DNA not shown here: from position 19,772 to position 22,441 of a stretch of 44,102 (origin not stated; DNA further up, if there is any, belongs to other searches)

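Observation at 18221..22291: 1356-aa single polypeptide combining acyltransferase, alpha/beta-hydrolase and acyl-CoA synthetase: a possible one-protein lipid deacylation/reacylation machine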

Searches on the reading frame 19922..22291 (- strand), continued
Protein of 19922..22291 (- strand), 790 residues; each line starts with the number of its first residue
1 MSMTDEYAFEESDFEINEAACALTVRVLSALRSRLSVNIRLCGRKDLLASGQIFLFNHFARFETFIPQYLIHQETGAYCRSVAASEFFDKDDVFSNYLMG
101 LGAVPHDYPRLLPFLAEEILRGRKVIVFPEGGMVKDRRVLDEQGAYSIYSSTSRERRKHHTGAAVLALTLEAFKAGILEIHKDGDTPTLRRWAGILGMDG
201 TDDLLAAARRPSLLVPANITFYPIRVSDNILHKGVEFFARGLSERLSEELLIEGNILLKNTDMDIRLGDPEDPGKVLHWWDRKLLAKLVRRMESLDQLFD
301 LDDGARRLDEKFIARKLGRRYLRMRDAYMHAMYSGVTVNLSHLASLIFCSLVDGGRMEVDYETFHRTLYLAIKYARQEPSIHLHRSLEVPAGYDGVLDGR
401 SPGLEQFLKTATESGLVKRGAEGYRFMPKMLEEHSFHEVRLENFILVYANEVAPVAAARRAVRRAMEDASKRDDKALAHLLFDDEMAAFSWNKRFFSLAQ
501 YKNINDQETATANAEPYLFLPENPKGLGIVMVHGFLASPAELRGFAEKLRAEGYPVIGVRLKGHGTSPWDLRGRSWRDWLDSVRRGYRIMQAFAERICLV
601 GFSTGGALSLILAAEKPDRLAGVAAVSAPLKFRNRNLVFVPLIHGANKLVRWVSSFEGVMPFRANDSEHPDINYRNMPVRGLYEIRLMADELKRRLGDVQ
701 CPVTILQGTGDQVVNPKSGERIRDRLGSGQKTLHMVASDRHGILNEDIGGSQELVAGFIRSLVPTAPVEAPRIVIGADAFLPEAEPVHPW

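Call 32: fold_search(model_id=the predicted structure, library=pdb)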
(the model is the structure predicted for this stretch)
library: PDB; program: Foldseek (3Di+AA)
matches with E <= 10: 1865; with E <= 0.001: 1580
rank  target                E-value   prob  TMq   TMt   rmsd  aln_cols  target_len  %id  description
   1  5xks_B                1.7e-17  1.00  0.27  0.81   3.6       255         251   26  Crystal structure of monoacylglycerol lipase from thermophilic Geobacillus sp. 12AMOR (released 2018-05-09)
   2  7e0n_A                4.3e-17  1.00  0.28  0.85   3.9       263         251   27  Crystal structure of Monoacylglycerol Lipase chimera (released 2022-03-16)
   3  4fbl_A                5.0e-17  1.00  0.28  0.87   3.1       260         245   26  LipS and LipT, two metagenome-derived lipolytic enzymes increase the diversity of known lipase and esterase families (released 2012-10-10)
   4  4fbl_B                8.4e-17  1.00  0.28  0.87   3.1       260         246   26  LipS and LipT, two metagenome-derived lipolytic enzymes increase the diversity of known lipase and esterase families (released 2012-10-10)
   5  5xks_A                8.4e-17  1.00  0.28  0.83   3.6       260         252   27  Crystal structure of monoacylglycerol lipase from thermophilic Geobacillus sp. 12AMOR (released 2018-05-09)
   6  4ke8_A                8.9e-17  1.00  0.27  0.83   4.4       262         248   24  Crystal structure of Monoglyceride lipase from Bacillus sp. H257 in complex with monopalmitoyl glycerol analogue (released 2013-09-18)
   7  7e04                  1.6e-16  1.00  0.28  0.83   4.6       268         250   25  Crystal structure of Bomgl, a monoacylglycerol lipase from marine Bacillus sp. (released 2022-02-02)
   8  3rm3                  2.0e-16  1.00  0.28  0.85   3.8       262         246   25  Crystal structure of monoacylglycerol lipase from Bacillus sp. H257 (released 2012-05-02)
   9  5xks_F                2.4e-16  1.00  0.27  0.80   3.9       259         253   26  Crystal structure of monoacylglycerol lipase from thermophilic Geobacillus sp. 12AMOR (released 2018-05-09)
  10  3rli                  3.1e-16  1.00  0.28  0.86   3.4       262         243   25  Crystal structure of monoacylglycerol lipase from Bacillus sp. H257 in complex with PMSF (released 2012-05-23)
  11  4ke6_A                3.7e-16  1.00  0.28  0.84   3.9       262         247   25  Crystal structure D196N mutant of Monoglyceride lipase from Bacillus sp. H257 in complex with 1-rac-lauroyl glycerol (released 2013-09-18)
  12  4ke8_C                3.9e-16  1.00  0.28  0.84   4.7       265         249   25  Crystal structure of Monoglyceride lipase from Bacillus sp. H257 in complex with monopalmitoyl glycerol analogue (released 2013-09-18)
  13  4ke7_B                4.1e-16  1.00  0.28  0.87   3.4       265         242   24  Crystal structure of Monoglyceride lipase from Bacillus sp. H257 in complex with an 1-myristoyl glycerol analogue (released 2013-09-18)
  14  4ke9_A                4.7e-16  1.00  0.28  0.84   4.3       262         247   26  Crystal structure of Monoglyceride lipase from Bacillus sp. H257 in complex with an 1-stearyol glycerol analogue (released 2013-09-18)
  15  4kea_E                4.7e-16  1.00  0.27  0.85   5.1       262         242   24  Crystal structure of D196N mutant of Monoglyceride lipase from Bacillus sp. H257 in space group P212121 (released 2013-09-18)
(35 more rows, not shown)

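Call 35: search_protein_families(library=pfam, alignment_id=A1, max_evalue=0.01)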
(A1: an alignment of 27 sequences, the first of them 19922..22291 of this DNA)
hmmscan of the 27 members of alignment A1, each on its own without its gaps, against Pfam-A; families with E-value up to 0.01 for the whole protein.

A. member 1, window:19922-22291:- (790 aa): 9 families
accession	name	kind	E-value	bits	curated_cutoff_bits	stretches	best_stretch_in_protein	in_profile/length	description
PF12146.15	Hydrolase_4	-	9.8e-24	84.4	27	1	529-746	7-237/239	Serine aminopeptidase, S33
PF00561.26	Abhydrolase_1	-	1e-12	48.7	25.8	1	529-630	3-107/245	alpha/beta hydrolase fold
PF12697.13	Abhydrolase_6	-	2e-10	42.1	26.3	1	529-723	1-188/217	Alpha/beta hydrolase family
PF12740.14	PETase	-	8.5e-05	22.5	28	1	528-631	56-159/263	PET hydrolase-like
PF01738.24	DLH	-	9.9e-05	22.5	21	0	517-625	4-126/217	Dienelactone hydrolase family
PF02230.22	Abhydrolase_2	-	0.00012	22.4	23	1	594-630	104-140/217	Phospholipase/Carboxylesterase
PF01553.26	Acyltransferase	-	0.0005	20.3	23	1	50-169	14-121/132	Acyltransferase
PF00326.27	Peptidase_S9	-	0.0019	18.2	22.6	0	594-628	63-97/213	Prolyl oligopeptidase family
PF00756.26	Esterase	-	0.0039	17.4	22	1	597-632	117-152/251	Putative esterase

B. families by the number of members that match (of 27 scanned): 16 families
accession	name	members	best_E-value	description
PF12146.15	Hydrolase_4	27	5.9e-25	Serine aminopeptidase, S33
PF00561.26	Abhydrolase_1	27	1.8e-14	alpha/beta hydrolase fold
PF12697.13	Abhydrolase_6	25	8.4e-16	Alpha/beta hydrolase family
PF02230.22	Abhydrolase_2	24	1.2e-07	Phospholipase/Carboxylesterase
PF12740.14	PETase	21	8e-08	PET hydrolase-like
PF01738.24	DLH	21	5.6e-06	Dienelactone hydrolase family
PF00326.27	Peptidase_S9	19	4.3e-07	Prolyl oligopeptidase family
PF01553.26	Acyltransferase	18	3.6e-06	Acyltransferase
PF02129.25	Peptidase_S15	12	1.1e-05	X-Pro dipeptidyl-peptidase (S15 family)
PF00501.34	AMP-binding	8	6.7e-95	AMP-binding enzyme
PF13193.12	AMP-binding_C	8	3.7e-22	AMP-binding enzyme C-terminal domain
PF20434.5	BD-FAE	7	5.5e-05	BD-FAE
PF00756.26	Esterase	7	0.0026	Putative esterase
PF03959.19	FSH1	6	0.00011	Serine hydrolase (FSH1)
PF05448.18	AXE1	1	0.0053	Acetyl xylan esterase (AXE1)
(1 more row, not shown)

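Call 61: search_protein_families(library=ncbifam, proteins=[L047:7627-9663:+, L047:4866-6746:+, L047:6875-7603:+, L047:12402-13277:+], max_evalue=0.00001)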
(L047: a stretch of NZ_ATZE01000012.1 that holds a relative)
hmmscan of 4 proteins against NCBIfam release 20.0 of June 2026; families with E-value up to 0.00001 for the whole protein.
L047:7627-9663:+ (678 aa): 98 families (the best 25 are shown)
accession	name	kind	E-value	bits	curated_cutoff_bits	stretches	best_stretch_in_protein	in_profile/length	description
NF001208.0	PRK00174.1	subfamily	0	1094.4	657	1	31-676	4-646/649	acetate--CoA ligase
TIGR02188.1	Ac_CoA_lig_AcsA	equivalog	0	1043.9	724.95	1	52-673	3-628/629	acetate--CoA ligase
NF007815.0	PRK10524.1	equivalog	1.4e-181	605.3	955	1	54-671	2-623/629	propionate--CoA ligase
TIGR02316.1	propion_prpE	equivalog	5.6e-164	547.2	827.4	1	55-671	2-622/628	propionate--CoA ligase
NF003313.0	PRK04319.1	equivalog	4e-157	523.9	729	1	86-663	23-573/574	acetate--CoA ligase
NF002937.0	PRK03584.1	subfamily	4.9e-107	358.7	639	1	31-673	13-650/657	acetoacetate--CoA ligase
TIGR01217.1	ac_ac_CoA_syn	equivalog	2.7e-78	263.7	520.9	1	35-649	16-624/652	acetoacetate--CoA ligase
NF047394.1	AcylCoAsynMbcS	equivalog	3.4e-75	253.6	850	1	113-649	18-520/525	acyl-CoA synthetase MbcS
NF004837.0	PRK06187.1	subfamily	6.3e-66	222.7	476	1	110-648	11-521/531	long-chain-fatty-acid--CoA ligase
NF005714.0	PRK07529.1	subfamily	9.5e-54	182.8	632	1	108-652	31-579/640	acyl-CoA synthetase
TIGR02262.1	benz_CoA_lig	subfamily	1.1e-53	182.7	375.25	1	107-647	4-507/508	benzoate-CoA ligase family protein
NF006181.0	PRK08314.1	subfamily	3.2e-48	164.3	705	1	136-648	47-553/563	long-chain-fatty-acid--CoA ligase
NF006182.0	PRK08316.1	subfamily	7.2e-48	163.3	663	1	113-648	17-516/523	fatty acyl-CoA synthetase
NF053567.1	HBDA_AROS1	equivalog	1.2e-47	162.5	1000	1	105-648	11-518/523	3-hydroxybenzoate--CoA ligase HbdA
TIGR03208.1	cyc_hxne_CoA_lg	equivalog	2.3e-45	155.3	792.3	1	112-646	27-537/538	cyclohexanecarboxylate-CoA ligase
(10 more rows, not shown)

L047:4866-6746:+ (626 aa): 10 families
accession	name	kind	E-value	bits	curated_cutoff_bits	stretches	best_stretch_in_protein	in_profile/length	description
NF041552.1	TF_PrdR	equivalog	3.4e-09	35.6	795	1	153-275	7-128/577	sigma-54 dependent transcriptional regulator PrdR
TIGR00393.1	kpsF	subfamily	7.1e-08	32.4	203.7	1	154-258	157-261/268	KpsF/GutQ family sugar-phosphate isomerase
TIGR01186.1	proV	subfamily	4.6e-07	29.3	326.6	1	144-273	234-358/363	betaine/proline/choline family ABC transporter ATP-binding protein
NF011443.0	PRK14869.1-5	equivalog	6e-07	28.3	335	0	156-209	73-126/546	putative manganese-dependent inorganic diphosphatase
NF005869.0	PRK07807.1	equivalog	1.1e-06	28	549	0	153-213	149-209/479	GuaB1 family IMP dehydrogenase-related protein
TIGR01137.1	cysta_beta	equivalog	2.9e-06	26.2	510.25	1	160-272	346-456/457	cystathionine beta-synthase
NF011442.0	PRK14869.1-4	equivalog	3.3e-06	25.8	400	0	150-208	245-303/543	putative manganese-dependent inorganic diphosphatase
NF006901.0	PRK09392.1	equivalog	4.6e-06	26.1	211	1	17-137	12-135/236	transcriptional activator FtrB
NF053863.1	DS11_antiphage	equivalog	7.3e-06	25.3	260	0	159-268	82-188/305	CBS domain-containing anti-phage protein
NF011440.0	PRK14869.1-2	equivalog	7.6e-06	24.8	746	0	161-210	76-125/541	putative manganese-dependent inorganic diphosphatase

L047:6875-7603:+ (242 aa): 25 families
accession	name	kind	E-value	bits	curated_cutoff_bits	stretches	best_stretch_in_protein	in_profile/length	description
NF005836.0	PRK07740.1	equivalog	3e-39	134.9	261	1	47-222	51-226/244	hypothetical protein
NF005906.0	PRK07883.1-4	equivalog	2.9e-33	115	495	1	52-222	3-171/563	DEDD exonuclease domain-containing protein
NF001688.0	PRK00448.1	equivalog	2.6e-31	108.1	873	1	50-225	418-591/1445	PolC-type DNA polymerase III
TIGR01405.1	polC_Gram_pos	equivalog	3.2e-31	107.9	1043.45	1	50-224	184-356/1211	DNA polymerase III subunit alpha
NF005289.0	PRK06807.1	equivalog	6.5e-30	104.4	335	1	56-228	9-178/313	3'-5' exonuclease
TIGR00573.1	dnaq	subfamily_domain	8.8e-29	100.5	71.5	1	50-226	2-181/217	exonuclease, DNA polymerase III, epsilon subunit family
NF005905.0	PRK07883.1-3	equivalog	7.7e-28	97.4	508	1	48-218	17-187/581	DEDD exonuclease domain-containing protein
NF005981.0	PRK08074.1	equivalog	7.9e-28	96.9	789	1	54-222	2-169/931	ATP-dependent DNA helicase DinG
NF006601.0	PRK09145.1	equivalog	3.1e-27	95.4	189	1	48-219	22-198/207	3'-5' exonuclease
NF005907.0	PRK07883.1-5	equivalog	6.3e-27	94.2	454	1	49-218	22-191/584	DEDD exonuclease domain-containing protein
NF004964.0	PRK06310.1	equivalog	1.3e-26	93.5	236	1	52-219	4-171/250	DNA polymerase III subunit epsilon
TIGR01406.1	dnaQ_proteo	equivalog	3.2e-26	92.4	222.7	1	56-173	1-122/231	DNA polymerase III subunit epsilon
NF006316.0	PRK08517.1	equivalog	2.6e-25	89.3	247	1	49-234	64-245/270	3'-5' exonuclease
NF004316.1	PRK05711.1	equivalog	8.9e-23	81.1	196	1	55-158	1-104/234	DNA polymerase III subunit epsilon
TIGR01407.1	dinG_rel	hypoth_equivalog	9.3e-22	77.1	547.7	1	56-217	1-160/889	putative DnaQ family exonuclease/DinG family helicase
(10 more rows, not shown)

L047:12402-13277:+ (291 aa): 0 families
